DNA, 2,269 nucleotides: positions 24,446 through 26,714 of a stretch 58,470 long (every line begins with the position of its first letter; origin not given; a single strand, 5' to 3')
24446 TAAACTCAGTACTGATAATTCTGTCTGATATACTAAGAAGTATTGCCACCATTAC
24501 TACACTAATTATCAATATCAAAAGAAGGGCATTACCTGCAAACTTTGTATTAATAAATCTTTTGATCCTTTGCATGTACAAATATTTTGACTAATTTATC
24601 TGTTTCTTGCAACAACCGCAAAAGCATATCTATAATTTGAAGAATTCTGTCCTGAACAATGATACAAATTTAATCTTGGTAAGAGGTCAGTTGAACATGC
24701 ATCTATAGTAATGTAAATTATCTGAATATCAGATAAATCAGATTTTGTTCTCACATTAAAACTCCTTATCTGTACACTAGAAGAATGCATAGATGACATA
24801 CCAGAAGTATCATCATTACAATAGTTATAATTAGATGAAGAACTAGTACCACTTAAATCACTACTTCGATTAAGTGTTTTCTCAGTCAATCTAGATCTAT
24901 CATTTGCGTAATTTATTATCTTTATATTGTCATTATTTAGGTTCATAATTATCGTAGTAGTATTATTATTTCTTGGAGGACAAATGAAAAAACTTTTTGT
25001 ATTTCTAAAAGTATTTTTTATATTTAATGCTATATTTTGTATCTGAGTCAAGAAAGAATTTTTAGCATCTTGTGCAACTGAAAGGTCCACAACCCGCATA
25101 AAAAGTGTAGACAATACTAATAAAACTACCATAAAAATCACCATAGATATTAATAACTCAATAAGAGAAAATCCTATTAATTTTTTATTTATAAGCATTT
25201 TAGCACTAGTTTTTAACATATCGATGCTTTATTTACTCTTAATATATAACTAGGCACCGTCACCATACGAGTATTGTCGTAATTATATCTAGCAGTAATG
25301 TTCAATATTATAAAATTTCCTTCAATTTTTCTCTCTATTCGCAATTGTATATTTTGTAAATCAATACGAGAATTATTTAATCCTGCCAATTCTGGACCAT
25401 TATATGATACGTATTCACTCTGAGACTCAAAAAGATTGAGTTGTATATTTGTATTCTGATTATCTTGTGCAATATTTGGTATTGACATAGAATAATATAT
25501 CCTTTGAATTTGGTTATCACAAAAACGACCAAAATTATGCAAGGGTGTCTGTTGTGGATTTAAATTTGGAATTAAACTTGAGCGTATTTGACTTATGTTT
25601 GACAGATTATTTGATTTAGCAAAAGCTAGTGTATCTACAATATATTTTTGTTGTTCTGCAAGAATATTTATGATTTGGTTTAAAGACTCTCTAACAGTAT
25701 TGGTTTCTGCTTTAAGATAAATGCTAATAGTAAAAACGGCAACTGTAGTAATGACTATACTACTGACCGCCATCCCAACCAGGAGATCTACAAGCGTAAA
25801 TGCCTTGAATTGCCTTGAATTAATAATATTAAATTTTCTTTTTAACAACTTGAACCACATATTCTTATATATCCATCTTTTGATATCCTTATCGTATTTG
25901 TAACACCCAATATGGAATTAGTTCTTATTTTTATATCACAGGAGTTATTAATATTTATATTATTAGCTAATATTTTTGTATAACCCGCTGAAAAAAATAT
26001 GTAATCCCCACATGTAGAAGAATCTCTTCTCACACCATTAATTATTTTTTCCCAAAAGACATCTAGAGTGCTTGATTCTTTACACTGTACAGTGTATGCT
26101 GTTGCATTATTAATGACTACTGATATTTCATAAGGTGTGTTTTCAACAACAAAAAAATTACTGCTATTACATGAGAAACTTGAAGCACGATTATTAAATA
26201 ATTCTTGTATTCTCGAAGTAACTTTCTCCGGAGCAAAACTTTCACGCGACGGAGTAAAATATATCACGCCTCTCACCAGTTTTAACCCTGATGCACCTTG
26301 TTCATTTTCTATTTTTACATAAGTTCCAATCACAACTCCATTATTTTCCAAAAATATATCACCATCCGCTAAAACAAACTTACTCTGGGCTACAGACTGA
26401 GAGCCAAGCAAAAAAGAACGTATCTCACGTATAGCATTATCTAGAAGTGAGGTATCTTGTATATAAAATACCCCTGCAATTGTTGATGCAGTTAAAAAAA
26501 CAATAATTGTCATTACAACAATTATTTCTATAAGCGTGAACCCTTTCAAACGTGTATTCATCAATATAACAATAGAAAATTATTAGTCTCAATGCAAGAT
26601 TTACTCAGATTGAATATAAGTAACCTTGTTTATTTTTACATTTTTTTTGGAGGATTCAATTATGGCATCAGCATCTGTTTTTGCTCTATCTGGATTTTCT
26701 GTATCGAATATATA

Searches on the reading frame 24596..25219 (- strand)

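Call 11: search_protein_families(library=pfam, proteins=[window:24596-25219:-], max_evalue=0.01)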
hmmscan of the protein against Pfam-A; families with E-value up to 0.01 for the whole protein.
window:24596-25219:- (207 aa): 1 family
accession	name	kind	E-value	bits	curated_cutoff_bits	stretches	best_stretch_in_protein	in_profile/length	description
PF07963.17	N_methyl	-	1.2e-06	28.3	21.2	1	16-36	6-26/27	Prokaryotic N-terminal methylation motif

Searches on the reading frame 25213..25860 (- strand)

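Call 11: search_protein_families(library=pfam, proteins=[window:25213-25860:-], max_evalue=0.01)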
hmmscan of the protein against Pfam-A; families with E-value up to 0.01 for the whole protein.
window:25213-25860:- (215 aa): 1 family
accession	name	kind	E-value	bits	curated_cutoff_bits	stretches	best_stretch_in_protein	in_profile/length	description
PF07963.17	N_methyl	-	0.0074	16.3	21.2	0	17-40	3-26/27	Prokaryotic N-terminal methylation motif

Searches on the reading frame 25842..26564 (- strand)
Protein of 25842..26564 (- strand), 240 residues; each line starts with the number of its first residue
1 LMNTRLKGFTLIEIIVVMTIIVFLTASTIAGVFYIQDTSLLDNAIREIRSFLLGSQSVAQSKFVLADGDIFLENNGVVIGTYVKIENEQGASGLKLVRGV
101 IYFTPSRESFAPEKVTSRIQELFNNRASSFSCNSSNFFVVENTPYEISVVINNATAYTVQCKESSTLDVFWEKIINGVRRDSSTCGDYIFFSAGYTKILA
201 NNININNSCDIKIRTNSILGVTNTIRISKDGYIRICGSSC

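Call 11: search_protein_families(library=pfam, proteins=[window:25842-26564:-], max_evalue=0.01)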
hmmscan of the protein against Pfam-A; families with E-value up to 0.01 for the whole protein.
window:25842-26564:- (240 aa): 1 family
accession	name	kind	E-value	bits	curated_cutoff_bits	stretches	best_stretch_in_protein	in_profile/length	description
PF07963.17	N_methyl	-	1.1e-05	25.3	21.2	1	7-27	5-25/27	Prokaryotic N-terminal methylation motif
